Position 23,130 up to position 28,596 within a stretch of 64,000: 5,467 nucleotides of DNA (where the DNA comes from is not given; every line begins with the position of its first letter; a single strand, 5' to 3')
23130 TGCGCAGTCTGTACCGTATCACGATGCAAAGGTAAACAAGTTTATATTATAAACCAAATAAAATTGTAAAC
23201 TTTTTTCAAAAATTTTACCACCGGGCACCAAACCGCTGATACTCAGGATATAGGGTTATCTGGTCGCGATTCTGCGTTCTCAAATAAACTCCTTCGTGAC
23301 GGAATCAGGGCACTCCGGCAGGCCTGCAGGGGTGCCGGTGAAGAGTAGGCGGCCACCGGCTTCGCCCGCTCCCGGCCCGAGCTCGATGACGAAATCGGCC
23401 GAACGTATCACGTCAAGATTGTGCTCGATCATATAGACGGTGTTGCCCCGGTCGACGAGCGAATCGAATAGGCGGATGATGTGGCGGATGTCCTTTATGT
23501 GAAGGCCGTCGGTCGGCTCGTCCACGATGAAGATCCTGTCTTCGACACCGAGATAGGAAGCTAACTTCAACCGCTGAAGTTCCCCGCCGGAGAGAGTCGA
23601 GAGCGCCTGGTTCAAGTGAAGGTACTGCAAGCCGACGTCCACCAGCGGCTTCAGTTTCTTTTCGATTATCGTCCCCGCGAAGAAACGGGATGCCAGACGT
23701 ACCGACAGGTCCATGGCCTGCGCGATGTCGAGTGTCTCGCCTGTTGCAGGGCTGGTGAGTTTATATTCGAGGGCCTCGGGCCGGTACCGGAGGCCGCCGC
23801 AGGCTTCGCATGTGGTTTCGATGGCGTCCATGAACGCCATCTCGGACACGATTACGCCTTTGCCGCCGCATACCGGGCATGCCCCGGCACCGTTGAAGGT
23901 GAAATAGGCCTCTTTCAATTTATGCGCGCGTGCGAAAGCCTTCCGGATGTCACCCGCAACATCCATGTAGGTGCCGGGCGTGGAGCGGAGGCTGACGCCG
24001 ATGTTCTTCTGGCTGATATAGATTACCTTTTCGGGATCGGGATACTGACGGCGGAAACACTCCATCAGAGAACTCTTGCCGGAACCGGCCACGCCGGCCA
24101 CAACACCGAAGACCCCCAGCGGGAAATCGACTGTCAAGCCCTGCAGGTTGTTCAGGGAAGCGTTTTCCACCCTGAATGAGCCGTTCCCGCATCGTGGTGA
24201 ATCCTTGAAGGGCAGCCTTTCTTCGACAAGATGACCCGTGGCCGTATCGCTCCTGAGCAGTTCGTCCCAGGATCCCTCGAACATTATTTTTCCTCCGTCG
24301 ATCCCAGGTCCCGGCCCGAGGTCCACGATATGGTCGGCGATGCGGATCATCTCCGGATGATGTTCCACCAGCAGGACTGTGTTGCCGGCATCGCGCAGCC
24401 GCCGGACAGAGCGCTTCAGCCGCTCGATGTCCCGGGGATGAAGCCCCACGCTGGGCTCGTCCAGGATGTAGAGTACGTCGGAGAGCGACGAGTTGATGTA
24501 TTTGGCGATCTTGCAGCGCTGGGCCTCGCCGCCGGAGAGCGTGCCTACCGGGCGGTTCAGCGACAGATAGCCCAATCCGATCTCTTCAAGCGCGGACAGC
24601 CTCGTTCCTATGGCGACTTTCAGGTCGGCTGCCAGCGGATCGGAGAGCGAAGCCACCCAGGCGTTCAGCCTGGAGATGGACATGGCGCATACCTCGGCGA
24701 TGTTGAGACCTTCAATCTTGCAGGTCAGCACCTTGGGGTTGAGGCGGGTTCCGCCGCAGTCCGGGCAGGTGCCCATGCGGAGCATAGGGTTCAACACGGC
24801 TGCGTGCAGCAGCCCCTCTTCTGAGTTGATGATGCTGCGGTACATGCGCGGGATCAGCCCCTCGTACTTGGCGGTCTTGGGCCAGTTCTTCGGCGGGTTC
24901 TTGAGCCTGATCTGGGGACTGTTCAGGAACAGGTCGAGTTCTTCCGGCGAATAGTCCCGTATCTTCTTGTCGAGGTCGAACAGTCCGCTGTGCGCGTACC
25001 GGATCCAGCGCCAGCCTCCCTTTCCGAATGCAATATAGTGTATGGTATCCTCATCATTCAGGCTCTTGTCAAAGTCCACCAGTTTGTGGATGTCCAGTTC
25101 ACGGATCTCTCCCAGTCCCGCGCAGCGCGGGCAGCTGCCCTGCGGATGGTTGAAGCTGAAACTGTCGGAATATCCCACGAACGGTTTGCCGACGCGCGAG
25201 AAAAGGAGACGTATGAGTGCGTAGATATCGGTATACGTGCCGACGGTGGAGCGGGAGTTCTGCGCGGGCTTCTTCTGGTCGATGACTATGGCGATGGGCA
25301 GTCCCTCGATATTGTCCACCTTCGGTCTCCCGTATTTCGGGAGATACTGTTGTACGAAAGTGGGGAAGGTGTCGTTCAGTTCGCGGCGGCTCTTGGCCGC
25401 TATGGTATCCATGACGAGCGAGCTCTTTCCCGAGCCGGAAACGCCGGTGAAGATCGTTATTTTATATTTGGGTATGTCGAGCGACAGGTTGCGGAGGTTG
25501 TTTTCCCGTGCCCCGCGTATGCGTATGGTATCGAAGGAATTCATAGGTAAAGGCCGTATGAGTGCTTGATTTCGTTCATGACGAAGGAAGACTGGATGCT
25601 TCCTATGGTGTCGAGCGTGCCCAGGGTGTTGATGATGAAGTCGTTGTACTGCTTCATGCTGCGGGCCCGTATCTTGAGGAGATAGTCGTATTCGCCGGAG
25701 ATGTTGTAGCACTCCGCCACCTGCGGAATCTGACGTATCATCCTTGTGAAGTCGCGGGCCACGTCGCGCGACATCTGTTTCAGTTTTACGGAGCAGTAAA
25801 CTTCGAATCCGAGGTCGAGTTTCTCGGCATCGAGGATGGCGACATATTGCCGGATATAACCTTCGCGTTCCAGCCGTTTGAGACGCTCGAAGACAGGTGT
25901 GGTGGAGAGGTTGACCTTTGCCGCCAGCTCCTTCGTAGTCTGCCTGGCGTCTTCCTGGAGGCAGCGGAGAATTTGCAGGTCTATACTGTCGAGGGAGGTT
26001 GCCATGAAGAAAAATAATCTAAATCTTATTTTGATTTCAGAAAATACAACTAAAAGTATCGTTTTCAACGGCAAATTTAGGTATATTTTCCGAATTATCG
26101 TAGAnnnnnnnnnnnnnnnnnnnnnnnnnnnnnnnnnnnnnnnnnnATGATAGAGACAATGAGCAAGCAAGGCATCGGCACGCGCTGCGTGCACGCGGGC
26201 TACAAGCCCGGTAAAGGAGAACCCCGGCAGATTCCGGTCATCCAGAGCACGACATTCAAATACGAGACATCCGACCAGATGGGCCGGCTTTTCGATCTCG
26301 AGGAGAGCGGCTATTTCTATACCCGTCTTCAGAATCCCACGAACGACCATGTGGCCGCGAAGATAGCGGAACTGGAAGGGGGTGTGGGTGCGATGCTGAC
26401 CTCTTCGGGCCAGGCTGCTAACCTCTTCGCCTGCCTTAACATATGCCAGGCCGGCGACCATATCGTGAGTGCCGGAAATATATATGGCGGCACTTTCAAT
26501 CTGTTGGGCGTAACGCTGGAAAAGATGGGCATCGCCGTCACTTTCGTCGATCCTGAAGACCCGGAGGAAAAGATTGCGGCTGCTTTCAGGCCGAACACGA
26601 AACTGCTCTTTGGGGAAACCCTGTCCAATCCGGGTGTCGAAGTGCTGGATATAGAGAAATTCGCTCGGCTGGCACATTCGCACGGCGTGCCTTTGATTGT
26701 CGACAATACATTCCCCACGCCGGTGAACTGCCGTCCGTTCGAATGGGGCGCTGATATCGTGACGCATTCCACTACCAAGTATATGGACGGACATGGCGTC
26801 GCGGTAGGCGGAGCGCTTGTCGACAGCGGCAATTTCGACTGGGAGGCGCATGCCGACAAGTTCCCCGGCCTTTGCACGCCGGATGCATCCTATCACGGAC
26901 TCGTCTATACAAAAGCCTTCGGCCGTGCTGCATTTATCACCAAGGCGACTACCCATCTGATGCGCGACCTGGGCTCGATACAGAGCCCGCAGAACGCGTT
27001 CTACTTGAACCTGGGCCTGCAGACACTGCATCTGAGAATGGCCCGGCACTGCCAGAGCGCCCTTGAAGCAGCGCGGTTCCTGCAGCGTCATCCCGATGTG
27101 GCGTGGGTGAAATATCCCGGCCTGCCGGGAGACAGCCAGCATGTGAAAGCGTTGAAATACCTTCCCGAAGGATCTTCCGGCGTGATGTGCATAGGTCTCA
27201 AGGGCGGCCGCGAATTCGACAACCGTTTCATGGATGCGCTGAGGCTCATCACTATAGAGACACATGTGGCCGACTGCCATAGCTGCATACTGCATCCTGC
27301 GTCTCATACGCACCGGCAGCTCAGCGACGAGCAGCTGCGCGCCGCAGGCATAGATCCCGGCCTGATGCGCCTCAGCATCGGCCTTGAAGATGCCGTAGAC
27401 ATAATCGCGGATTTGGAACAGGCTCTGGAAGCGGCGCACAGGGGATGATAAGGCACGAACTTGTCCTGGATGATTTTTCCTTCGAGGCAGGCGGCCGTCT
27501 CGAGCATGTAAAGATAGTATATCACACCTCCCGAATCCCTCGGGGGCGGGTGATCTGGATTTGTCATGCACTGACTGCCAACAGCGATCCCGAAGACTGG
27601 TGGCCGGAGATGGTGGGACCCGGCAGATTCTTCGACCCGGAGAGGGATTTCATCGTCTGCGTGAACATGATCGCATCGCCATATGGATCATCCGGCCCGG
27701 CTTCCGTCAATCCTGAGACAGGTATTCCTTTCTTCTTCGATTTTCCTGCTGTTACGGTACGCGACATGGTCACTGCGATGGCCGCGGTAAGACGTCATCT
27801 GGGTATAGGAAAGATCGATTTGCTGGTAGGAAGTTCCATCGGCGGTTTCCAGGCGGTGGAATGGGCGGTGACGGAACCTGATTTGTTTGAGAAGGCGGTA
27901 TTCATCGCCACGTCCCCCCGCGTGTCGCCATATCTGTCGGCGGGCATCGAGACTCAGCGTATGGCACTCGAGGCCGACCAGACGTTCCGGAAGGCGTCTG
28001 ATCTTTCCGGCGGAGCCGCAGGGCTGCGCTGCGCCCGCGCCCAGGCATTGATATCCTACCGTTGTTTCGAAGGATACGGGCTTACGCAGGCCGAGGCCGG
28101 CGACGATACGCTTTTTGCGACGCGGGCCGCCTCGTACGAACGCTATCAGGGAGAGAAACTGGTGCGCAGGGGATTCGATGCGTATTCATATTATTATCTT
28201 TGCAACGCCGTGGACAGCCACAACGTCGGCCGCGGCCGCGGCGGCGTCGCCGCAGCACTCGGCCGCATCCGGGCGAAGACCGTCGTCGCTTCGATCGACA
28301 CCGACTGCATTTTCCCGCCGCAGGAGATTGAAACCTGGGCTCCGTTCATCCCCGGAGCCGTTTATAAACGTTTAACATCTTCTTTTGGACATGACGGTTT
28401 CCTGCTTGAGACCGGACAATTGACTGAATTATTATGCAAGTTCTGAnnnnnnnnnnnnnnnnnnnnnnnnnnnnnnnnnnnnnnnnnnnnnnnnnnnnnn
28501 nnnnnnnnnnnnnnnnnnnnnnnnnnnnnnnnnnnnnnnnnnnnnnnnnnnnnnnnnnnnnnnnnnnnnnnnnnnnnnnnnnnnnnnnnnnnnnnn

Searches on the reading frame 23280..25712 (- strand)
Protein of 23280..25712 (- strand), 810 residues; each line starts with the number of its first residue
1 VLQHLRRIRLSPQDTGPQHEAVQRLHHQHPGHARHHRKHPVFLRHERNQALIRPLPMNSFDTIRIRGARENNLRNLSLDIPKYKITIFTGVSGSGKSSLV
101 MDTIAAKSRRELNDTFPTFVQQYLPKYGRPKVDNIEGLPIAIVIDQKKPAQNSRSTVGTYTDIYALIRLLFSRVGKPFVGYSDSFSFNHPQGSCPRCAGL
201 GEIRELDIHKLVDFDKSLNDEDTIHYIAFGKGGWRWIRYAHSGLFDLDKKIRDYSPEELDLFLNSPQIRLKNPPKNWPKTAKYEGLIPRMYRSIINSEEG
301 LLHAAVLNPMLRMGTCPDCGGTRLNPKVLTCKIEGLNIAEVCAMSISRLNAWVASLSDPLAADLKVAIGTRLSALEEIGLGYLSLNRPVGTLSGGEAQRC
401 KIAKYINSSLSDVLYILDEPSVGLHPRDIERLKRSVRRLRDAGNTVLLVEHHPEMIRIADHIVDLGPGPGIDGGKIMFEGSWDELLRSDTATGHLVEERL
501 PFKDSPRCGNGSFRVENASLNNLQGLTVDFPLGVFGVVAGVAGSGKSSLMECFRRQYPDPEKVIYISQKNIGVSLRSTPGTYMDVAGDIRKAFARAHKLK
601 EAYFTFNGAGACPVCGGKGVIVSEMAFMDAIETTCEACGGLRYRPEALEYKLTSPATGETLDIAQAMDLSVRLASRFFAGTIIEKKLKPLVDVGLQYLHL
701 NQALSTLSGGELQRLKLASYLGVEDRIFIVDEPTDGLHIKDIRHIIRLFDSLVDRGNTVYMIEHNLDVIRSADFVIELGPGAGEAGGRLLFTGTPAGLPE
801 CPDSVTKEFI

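Call 19: search_protein_families(library=pfam, proteins=[window:23280-25712:-], max_evalue=0.001)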
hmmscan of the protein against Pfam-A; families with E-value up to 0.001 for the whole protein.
window:23280-25712:- (810 aa): 11 families
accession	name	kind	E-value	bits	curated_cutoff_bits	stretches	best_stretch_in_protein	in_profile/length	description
PF00005.33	ABC_tran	-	9.7e-21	75.2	25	1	523-734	1-136/137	ABC transporter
PF13304.12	AAA_21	-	7.4e-11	43.1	27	0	704-752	235-286/304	AAA domain, putative AbiEii toxin, Type IV TA system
PF13191.12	AAA_16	-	4.4e-06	27.7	32.6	0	537-571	28-61/167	AAA ATPase domain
PF13555.12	AAA_29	-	2.8e-05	24.2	27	0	80-100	19-39/61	P-loop containing region of AAA domain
PF02463.25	SMC_N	-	3.4e-05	23.8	40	0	271-464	135-210/220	RecF/RecN/SMC N terminal domain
PF20703.3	nSTAND1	-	8.2e-05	22.8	27.1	0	69-109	19-59/379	Novel STAND NTPase 1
PF00684.25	DnaJ_CXXCXGXG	-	8.7e-05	23.1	32.7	0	611-640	17-49/65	DnaJ central domain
PF13401.12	AAA_22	-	0.00014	22.6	27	0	535-593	7-58/130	AAA domain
PF03193.22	RsgA_GTPase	-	0.00028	21.2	30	0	62-101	86-124/174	RsgA GTPase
PF13476.12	AAA_23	-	0.00044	21.4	27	0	74-100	11-36/201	AAA domain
PF01443.25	Viral_helicase1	-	0.00084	19.7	21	0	536-556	1-21/228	Viral superfamily 1 RNA helicase core domain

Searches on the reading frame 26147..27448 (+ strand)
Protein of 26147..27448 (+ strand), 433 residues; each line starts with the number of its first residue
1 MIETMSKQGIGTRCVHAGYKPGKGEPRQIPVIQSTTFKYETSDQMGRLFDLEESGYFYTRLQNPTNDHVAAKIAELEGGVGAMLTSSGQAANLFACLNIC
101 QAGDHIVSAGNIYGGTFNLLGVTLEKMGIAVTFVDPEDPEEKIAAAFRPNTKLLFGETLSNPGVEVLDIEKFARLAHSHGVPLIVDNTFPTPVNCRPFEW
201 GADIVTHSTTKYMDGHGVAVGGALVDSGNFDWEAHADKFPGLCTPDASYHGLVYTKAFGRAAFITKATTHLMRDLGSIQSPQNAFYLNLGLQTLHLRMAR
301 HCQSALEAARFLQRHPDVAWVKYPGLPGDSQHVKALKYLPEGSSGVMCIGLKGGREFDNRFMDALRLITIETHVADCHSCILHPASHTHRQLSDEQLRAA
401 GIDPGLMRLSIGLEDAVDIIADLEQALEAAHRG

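Call 19: search_protein_families(library=pfam, proteins=[window:26147-27448:+], max_evalue=0.001)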
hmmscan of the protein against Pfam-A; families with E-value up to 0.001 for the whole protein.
window:26147-27448:+ (433 aa): 2 families
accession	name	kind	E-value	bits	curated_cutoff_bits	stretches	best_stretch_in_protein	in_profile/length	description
PF01053.26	Cys_Met_Meta_PP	-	1.5e-118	396.1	27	1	12-428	2-381/381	Cys/Met metabolism PLP-dependent enzyme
PF01212.27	Beta_elim_lyase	-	3e-06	27.2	27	1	63-227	31-212/288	Beta-eliminating lyase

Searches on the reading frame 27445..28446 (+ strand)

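Call 25: search_protein_families(library=pfam, proteins=[window:27445-28446:+], max_evalue=0.0001)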
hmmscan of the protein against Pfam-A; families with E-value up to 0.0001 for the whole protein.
window:27445-28446:+ (333 aa): 1 family
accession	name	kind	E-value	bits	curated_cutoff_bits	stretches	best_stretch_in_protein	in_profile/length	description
PF00561.26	Abhydrolase_1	-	2.8e-16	60.4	25.8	1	37-322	3-244/245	alpha/beta hydrolase fold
